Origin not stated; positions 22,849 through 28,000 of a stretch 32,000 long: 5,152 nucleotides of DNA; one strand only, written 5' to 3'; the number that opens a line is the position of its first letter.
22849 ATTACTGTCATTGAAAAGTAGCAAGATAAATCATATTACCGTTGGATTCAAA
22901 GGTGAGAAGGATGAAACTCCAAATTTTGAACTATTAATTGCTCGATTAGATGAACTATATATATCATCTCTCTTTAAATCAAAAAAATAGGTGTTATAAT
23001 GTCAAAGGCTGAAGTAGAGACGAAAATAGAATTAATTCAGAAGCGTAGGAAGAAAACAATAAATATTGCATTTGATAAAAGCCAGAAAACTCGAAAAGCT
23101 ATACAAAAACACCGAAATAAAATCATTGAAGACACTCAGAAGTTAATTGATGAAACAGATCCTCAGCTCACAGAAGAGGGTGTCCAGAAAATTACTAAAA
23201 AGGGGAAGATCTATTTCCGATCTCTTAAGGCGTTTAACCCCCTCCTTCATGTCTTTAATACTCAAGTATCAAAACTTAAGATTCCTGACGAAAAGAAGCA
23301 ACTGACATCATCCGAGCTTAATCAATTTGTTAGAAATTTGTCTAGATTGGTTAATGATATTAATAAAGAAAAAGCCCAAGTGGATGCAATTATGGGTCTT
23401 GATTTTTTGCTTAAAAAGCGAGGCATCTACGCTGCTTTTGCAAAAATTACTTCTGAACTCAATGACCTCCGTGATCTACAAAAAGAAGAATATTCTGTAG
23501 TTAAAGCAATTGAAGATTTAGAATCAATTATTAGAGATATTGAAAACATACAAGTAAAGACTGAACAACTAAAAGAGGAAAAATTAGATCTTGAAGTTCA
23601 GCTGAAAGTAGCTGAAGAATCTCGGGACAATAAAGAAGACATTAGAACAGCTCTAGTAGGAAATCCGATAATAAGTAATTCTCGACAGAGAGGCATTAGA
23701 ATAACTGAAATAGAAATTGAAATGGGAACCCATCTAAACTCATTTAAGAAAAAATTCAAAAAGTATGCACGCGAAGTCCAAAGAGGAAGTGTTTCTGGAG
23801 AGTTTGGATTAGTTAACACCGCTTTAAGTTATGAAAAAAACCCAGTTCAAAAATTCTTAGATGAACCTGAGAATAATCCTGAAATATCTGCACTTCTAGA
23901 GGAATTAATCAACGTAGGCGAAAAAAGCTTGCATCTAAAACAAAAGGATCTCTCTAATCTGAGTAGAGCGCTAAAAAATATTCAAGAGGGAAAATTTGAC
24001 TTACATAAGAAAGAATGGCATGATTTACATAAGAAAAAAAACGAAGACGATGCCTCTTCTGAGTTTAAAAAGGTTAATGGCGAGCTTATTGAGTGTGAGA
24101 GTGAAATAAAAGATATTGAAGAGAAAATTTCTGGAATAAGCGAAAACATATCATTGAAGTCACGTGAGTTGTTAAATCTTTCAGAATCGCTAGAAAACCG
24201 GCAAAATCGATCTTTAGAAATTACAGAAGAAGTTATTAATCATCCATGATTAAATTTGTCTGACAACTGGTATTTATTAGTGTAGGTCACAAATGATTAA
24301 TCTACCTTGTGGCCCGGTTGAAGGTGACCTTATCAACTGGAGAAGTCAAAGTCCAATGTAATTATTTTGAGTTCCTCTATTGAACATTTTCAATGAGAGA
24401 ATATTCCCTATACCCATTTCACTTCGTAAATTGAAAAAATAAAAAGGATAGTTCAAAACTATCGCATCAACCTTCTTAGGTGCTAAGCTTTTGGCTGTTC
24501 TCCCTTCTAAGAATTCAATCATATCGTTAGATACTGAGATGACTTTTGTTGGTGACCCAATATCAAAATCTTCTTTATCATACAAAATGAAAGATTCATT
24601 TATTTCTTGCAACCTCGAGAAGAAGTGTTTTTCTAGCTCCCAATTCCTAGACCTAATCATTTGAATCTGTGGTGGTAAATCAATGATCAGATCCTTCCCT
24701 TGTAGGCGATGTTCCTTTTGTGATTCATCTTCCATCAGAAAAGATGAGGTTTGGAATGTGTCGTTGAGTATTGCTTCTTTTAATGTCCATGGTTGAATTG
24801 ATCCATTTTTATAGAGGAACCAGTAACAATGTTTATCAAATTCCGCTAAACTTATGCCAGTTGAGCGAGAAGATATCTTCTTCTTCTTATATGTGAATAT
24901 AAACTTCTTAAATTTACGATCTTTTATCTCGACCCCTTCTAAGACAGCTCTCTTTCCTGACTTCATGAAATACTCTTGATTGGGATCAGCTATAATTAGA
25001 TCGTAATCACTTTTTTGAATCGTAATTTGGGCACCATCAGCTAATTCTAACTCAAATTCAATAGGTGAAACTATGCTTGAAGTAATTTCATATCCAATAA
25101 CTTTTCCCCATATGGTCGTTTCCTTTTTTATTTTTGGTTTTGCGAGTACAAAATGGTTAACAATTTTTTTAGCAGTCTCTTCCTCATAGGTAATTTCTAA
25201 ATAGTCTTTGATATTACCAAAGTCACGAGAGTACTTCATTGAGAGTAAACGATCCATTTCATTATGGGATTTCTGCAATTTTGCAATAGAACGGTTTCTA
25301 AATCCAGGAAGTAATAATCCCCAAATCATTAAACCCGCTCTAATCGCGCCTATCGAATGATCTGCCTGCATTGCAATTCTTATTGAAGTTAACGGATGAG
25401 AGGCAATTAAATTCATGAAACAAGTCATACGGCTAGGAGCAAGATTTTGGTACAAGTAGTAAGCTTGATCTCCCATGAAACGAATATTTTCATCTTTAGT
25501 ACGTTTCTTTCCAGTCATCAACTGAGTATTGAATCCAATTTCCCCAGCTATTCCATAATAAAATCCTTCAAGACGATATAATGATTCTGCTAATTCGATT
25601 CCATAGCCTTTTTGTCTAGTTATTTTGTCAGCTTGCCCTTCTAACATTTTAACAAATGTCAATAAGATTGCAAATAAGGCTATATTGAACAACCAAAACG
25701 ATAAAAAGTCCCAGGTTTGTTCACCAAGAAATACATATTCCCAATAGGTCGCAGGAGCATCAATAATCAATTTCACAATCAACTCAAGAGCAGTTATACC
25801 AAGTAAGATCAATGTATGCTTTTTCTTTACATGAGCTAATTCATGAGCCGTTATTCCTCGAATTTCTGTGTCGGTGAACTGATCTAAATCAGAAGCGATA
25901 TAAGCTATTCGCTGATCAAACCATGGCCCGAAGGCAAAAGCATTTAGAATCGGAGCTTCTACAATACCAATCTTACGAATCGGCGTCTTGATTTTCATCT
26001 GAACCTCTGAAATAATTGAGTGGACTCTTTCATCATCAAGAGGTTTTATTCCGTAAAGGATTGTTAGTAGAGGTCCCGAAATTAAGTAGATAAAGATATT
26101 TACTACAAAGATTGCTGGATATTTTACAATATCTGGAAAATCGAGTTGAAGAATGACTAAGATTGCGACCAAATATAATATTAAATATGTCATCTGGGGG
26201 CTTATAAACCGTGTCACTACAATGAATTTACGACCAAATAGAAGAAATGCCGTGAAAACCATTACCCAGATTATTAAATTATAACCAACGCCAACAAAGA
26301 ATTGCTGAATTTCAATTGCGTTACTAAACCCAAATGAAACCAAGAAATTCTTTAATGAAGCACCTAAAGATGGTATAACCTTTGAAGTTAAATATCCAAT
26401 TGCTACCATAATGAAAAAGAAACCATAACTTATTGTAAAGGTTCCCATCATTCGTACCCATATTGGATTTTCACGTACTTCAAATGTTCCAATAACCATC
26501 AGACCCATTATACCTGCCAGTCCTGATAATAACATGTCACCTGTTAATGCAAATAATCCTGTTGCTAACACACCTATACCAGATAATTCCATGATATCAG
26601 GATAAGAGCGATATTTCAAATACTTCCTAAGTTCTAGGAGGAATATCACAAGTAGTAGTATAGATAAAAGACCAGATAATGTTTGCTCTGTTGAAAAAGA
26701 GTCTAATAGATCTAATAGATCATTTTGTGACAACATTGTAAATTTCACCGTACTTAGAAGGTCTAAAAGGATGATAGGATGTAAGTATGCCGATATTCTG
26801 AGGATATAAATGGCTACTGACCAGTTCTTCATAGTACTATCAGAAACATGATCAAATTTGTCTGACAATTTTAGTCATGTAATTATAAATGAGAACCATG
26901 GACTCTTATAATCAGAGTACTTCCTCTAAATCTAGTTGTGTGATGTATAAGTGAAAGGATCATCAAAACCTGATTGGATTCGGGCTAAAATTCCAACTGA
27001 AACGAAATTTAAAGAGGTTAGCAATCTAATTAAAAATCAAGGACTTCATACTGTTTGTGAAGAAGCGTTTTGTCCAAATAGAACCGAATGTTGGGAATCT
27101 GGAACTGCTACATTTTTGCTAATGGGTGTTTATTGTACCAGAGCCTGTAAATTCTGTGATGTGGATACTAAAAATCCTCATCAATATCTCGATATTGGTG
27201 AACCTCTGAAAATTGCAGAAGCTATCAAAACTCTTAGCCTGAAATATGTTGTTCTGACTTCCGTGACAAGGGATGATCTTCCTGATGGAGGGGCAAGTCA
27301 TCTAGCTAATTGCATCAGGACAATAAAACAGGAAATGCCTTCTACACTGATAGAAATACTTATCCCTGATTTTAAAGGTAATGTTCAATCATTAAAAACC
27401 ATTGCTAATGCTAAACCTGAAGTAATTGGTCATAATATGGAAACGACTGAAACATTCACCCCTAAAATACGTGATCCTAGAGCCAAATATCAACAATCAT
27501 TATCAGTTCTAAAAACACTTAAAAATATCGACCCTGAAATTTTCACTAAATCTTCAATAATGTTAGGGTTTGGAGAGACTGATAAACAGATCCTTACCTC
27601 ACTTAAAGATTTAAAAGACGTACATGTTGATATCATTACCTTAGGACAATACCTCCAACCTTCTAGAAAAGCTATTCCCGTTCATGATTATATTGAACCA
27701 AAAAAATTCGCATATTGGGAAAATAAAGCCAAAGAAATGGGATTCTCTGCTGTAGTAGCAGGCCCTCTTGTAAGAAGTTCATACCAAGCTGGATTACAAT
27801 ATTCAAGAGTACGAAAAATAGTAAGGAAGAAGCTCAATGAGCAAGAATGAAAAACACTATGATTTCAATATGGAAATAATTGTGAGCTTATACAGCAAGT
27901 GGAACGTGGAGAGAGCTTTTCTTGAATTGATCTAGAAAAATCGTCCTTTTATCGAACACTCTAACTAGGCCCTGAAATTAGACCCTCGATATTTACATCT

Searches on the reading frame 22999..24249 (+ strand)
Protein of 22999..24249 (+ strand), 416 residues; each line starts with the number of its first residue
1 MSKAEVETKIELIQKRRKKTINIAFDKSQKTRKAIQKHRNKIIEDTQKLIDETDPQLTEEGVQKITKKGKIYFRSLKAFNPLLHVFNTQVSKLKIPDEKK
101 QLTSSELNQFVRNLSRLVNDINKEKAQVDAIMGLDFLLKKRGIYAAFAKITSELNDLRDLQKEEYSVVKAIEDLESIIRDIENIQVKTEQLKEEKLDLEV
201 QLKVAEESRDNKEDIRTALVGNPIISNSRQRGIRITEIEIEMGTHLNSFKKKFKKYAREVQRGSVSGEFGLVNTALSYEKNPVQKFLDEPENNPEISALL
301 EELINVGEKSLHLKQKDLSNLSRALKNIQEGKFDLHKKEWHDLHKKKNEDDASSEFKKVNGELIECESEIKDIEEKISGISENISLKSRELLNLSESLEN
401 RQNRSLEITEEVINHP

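Call 12: search_protein_families(library=pfam, proteins=[window:22999-24249:+])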
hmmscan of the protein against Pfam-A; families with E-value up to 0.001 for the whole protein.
window:22999-24249:+ (416 aa): 0 families

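Call 45: search_protein_families(library=pfam, proteins=[window:22999-24249:+], max_evalue=1)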
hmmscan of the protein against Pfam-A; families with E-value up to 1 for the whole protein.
window:22999-24249:+ (416 aa): 2 families
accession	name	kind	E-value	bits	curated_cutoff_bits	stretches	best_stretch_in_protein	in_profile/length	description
PF03732.24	Retrotrans_gag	-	0.08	13.6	24.1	0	150-190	46-85/97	Retrotransposon gag protein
PF06103.16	DUF948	-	0.19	12.4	37.2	1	98-132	40-74/89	Bacterial protein of unknown function (DUF948)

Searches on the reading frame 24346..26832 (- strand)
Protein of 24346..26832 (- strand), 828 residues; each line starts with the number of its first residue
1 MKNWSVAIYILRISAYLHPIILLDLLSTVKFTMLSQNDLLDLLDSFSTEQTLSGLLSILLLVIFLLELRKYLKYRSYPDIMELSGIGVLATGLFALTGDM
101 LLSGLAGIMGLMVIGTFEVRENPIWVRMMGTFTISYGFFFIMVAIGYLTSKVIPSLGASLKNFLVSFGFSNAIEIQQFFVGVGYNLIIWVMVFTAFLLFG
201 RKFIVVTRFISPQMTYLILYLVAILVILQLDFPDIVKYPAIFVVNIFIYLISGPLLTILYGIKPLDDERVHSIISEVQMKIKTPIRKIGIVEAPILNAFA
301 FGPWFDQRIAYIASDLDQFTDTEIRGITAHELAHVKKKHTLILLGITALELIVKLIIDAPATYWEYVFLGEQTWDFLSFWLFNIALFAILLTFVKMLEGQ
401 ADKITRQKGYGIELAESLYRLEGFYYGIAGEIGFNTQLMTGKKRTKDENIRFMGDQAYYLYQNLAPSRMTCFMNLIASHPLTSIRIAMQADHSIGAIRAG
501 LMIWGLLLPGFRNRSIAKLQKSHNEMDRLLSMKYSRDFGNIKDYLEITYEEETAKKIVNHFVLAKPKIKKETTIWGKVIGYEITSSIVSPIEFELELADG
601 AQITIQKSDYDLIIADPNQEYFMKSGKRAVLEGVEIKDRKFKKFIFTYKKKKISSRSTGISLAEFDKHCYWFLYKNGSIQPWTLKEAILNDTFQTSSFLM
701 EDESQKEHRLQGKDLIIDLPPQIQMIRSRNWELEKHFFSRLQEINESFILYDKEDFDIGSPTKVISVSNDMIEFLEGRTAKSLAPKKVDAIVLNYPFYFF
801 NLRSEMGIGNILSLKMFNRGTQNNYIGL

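Call 12: search_protein_families(library=pfam, proteins=[window:24346-26832:-])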
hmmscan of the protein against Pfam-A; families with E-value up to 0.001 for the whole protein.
window:24346-26832:- (828 aa): 1 family
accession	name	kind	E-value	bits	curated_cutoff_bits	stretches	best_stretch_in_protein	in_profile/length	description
PF01435.24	Peptidase_M48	-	3.6e-15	56.7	20.3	1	264-487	1-180/186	Peptidase family M48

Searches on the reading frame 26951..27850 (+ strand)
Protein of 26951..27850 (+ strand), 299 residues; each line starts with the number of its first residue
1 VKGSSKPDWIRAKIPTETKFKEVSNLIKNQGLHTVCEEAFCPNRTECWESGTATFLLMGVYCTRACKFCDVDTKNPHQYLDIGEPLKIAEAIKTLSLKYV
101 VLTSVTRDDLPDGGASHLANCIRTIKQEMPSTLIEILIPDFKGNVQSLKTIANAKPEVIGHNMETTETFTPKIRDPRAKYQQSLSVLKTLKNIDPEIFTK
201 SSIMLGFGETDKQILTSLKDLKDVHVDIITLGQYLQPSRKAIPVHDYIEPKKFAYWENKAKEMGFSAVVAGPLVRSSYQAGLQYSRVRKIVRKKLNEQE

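Call 12: search_protein_families(library=pfam, proteins=[window:26951-27850:+])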
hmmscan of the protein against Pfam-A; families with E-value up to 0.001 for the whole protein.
window:26951-27850:+ (299 aa): 2 families
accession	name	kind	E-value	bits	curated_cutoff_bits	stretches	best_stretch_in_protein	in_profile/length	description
PF04055.27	Radical_SAM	-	2.1e-17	64.3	29.5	1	58-220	3-165/166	Radical SAM superfamily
PF16881.10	LIAS_N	-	7.9e-07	29.9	27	1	7-41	62-96/96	N-terminal domain of lipoyl synthase of Radical_SAM family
